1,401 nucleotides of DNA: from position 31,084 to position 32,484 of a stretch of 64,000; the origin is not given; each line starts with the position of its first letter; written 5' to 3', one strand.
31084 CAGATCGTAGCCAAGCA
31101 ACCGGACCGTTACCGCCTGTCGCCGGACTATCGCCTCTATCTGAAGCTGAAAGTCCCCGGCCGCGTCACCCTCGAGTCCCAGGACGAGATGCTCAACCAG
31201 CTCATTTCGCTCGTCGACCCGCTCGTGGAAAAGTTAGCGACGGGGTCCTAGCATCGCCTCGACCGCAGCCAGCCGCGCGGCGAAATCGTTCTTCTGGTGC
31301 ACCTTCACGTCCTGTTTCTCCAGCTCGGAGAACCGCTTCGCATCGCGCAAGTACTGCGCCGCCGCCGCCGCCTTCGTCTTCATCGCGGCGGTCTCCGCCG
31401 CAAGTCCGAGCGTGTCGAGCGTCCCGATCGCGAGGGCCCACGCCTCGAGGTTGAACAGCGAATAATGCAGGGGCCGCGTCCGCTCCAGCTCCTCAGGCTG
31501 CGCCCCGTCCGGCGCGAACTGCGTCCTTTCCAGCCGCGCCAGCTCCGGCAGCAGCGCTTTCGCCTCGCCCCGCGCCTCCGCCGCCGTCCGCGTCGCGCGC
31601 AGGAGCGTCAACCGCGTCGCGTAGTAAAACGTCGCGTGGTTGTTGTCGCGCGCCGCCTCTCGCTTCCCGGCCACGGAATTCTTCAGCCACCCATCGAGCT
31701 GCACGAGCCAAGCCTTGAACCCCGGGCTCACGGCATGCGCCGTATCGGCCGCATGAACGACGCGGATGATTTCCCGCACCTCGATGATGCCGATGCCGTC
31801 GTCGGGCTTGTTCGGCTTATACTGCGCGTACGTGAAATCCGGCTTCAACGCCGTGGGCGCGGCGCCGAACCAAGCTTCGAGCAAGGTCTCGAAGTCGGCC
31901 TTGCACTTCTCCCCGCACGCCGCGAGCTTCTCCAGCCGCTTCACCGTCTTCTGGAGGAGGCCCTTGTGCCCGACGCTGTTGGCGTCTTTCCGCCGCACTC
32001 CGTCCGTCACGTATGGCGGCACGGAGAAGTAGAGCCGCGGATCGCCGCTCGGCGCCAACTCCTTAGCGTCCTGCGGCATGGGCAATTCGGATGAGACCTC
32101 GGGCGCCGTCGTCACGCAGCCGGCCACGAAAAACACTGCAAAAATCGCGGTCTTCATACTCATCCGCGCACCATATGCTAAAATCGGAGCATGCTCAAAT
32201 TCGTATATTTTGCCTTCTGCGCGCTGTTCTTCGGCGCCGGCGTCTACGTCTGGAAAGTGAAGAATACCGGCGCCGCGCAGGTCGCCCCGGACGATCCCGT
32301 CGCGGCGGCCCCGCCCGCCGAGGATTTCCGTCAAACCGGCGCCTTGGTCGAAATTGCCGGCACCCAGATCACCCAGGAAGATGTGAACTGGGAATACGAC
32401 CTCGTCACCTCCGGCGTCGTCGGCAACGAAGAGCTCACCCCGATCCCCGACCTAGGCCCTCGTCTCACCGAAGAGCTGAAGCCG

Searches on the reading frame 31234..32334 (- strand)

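Call 74: search_protein_families(library=pfam, proteins=[window:31234-32334:-], max_evalue=0.00001)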
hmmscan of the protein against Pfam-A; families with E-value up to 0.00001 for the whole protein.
window:31234-32334:- (366 aa): 1 family
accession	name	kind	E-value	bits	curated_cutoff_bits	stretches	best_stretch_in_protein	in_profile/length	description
PF05426.18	Alginate_lyase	-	9.8e-26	91.3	22.2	1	106-312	34-247/275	Alginate lyase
